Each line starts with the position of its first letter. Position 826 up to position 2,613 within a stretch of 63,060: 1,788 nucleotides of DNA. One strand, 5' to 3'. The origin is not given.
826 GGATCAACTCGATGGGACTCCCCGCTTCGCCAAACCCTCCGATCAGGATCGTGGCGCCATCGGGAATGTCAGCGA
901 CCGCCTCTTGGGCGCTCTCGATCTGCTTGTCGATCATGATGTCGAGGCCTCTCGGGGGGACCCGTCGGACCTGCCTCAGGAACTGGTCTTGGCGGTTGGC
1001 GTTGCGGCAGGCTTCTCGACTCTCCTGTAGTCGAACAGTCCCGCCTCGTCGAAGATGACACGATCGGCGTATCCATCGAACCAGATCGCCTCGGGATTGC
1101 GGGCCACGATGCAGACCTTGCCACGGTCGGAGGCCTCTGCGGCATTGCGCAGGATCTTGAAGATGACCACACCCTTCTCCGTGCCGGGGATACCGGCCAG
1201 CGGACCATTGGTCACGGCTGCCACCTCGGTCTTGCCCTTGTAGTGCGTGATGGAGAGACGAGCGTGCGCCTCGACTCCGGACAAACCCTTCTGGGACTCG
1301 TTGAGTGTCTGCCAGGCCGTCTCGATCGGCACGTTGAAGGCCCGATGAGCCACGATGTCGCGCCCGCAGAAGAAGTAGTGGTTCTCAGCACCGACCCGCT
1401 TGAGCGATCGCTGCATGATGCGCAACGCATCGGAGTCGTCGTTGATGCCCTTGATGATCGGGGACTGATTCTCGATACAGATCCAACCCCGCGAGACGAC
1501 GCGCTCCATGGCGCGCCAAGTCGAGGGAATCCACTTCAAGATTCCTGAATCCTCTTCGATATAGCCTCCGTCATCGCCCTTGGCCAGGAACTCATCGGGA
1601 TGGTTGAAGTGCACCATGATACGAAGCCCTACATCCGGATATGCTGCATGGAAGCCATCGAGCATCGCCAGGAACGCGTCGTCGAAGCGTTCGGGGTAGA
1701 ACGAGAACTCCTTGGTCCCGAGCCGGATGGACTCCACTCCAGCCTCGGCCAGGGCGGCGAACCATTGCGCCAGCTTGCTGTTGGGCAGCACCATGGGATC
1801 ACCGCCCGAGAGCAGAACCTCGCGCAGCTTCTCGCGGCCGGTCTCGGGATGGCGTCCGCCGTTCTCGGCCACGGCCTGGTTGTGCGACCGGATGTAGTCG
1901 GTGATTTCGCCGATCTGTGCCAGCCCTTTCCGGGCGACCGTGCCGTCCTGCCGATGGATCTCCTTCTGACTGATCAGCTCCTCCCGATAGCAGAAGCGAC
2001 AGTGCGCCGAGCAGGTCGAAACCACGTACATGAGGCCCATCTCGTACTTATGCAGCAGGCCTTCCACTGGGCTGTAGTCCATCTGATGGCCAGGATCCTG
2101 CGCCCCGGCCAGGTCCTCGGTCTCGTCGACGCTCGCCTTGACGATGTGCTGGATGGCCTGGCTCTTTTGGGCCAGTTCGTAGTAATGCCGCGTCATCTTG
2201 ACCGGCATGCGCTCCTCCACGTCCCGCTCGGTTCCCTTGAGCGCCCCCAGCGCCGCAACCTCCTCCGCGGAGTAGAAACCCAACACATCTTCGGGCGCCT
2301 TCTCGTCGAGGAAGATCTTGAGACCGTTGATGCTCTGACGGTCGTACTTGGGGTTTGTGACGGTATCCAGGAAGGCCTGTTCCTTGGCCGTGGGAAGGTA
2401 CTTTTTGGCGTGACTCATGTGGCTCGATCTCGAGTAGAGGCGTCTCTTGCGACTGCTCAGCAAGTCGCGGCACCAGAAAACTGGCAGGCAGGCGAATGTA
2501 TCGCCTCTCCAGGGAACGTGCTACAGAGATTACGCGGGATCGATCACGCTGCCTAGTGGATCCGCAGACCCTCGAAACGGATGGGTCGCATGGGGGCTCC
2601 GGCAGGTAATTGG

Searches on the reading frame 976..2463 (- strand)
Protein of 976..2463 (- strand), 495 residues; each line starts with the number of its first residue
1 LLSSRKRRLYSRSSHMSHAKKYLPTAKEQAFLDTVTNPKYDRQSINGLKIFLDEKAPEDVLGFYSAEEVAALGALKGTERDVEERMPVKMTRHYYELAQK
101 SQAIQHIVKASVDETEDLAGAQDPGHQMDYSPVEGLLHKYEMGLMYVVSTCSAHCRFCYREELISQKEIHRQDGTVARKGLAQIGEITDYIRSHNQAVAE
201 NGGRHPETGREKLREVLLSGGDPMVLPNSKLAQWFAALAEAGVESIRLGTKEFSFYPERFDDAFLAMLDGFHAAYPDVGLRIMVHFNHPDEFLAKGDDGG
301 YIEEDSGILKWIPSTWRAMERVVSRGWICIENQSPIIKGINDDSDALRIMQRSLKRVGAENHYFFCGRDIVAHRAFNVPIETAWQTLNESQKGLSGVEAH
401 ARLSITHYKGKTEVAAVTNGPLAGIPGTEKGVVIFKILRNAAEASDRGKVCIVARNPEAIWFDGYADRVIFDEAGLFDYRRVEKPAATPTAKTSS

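Call 50: search_protein_families(library=pfam, proteins=[window:976-2463:-], max_evalue=0.001)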
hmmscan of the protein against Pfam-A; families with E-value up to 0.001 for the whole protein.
window:976-2463:- (495 aa): 1 family
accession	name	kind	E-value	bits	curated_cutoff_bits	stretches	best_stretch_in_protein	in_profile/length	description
PF04055.27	Radical_SAM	-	0.00064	20.4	29.5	0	147-266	3-69/166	Radical SAM superfamily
